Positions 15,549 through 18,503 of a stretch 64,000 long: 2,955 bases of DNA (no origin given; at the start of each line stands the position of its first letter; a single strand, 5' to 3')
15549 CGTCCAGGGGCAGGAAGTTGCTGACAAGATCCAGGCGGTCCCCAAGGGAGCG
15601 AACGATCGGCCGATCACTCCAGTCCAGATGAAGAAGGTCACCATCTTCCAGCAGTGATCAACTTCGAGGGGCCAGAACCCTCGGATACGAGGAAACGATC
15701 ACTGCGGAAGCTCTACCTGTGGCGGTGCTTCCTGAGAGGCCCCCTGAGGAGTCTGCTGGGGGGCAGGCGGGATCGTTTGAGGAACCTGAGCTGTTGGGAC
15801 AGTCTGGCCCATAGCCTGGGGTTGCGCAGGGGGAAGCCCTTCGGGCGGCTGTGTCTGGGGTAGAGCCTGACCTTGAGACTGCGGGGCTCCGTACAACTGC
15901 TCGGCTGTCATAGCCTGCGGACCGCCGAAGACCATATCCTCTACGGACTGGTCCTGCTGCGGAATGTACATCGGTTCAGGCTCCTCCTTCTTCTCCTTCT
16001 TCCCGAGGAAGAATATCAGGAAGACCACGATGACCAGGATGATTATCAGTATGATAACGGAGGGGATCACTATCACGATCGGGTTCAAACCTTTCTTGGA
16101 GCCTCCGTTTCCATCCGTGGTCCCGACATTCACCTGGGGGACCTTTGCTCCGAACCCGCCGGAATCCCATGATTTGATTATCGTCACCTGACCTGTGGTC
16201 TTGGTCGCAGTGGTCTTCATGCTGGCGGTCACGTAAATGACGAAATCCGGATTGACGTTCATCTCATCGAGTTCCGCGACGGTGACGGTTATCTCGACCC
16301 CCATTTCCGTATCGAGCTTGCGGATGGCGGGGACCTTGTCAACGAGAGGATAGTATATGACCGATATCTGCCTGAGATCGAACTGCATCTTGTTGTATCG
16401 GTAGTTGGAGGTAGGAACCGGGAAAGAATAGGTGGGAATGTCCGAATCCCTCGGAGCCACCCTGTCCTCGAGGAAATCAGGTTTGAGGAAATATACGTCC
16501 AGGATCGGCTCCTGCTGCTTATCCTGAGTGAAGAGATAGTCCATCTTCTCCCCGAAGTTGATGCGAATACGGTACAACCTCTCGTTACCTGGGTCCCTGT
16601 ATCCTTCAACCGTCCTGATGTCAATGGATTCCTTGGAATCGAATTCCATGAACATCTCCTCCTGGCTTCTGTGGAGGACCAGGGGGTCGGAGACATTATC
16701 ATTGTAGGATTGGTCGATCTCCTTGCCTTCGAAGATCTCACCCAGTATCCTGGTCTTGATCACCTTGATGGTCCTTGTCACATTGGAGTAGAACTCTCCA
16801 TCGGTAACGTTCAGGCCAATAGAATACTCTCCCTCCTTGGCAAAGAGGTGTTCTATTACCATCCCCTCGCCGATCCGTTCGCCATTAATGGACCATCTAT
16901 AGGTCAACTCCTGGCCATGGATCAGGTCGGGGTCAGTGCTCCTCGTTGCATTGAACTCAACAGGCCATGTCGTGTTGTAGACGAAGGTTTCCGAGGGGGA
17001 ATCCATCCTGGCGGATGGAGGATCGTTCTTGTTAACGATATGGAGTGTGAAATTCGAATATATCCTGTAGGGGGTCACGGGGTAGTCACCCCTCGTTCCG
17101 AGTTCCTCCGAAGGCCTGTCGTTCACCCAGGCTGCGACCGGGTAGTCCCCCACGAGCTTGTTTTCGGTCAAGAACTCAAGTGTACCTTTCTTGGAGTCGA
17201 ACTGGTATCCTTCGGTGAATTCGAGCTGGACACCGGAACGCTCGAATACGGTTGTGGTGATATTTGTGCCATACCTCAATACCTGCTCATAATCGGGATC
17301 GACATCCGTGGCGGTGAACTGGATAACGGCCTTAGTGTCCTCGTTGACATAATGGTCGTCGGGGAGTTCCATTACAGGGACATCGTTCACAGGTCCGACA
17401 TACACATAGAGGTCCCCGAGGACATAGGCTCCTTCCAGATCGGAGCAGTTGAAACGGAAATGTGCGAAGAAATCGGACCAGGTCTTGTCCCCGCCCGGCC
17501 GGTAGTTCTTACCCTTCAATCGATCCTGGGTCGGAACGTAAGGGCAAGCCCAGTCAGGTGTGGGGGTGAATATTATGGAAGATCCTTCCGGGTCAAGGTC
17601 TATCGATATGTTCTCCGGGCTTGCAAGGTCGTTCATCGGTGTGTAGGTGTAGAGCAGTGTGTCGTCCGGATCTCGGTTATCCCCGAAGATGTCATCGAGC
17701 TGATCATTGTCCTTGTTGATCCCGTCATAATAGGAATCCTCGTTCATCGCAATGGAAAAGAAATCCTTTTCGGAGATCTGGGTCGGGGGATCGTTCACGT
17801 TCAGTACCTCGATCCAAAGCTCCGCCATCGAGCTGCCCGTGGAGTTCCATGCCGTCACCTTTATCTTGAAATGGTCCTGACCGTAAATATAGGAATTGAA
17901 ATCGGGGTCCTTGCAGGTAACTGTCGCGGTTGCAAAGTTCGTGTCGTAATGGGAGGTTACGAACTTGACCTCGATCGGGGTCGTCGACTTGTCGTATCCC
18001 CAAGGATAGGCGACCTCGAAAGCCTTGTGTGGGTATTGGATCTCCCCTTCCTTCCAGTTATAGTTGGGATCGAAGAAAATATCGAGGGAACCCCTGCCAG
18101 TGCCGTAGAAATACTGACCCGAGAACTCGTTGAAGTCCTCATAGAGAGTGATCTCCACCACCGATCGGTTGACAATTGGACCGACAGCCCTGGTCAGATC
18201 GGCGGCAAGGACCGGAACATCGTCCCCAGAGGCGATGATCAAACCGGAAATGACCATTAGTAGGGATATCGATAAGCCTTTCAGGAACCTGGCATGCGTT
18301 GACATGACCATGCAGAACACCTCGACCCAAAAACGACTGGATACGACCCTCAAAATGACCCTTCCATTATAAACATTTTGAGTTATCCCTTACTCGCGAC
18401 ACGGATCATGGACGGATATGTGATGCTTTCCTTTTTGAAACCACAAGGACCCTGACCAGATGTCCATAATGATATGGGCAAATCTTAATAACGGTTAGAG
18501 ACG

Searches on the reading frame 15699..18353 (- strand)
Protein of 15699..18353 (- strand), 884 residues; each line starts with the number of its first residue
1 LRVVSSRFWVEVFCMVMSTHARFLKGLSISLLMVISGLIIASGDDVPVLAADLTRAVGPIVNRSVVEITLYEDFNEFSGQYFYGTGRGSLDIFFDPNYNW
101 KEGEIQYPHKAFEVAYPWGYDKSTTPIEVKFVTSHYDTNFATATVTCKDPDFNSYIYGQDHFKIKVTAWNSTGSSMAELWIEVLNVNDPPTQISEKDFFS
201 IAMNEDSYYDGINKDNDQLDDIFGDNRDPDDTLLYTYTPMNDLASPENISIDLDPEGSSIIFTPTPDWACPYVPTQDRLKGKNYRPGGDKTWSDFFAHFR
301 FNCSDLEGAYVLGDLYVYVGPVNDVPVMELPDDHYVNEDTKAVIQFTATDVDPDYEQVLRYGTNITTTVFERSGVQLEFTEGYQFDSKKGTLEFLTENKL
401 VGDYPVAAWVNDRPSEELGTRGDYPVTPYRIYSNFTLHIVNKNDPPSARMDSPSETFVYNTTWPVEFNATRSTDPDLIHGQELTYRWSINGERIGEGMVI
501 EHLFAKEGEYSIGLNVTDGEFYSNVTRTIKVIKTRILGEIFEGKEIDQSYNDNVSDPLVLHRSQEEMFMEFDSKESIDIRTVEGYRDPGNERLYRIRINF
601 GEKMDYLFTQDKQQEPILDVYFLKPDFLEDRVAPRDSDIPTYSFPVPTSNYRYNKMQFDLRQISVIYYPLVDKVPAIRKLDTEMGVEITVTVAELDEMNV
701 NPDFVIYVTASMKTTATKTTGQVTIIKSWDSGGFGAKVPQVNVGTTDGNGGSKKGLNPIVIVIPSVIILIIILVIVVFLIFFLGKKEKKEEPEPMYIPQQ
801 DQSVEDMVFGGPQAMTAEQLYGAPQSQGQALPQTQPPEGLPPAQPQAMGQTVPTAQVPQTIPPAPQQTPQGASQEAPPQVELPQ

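Call 30: search_protein_families(library=pfam, proteins=[window:15699-18353:-], max_evalue=0.0001)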
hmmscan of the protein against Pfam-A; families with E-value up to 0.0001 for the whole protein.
window:15699-18353:- (884 aa): 4 families
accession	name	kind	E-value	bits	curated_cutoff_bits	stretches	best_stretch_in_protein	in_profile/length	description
PF18911.6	PKD_4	-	1.9e-08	34.7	27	1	460-530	15-82/85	PKD domain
PF00801.26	PKD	-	1.3e-07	31.9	23.5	1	464-529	16-78/80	PKD domain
PF15102.11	TMEM154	-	3.6e-06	27.3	30.3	1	709-802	15-108/153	TMEM154 protein family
PF16820.11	PKD_3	-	6.1e-05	23.2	26.3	0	470-516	20-66/68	PKD-like domain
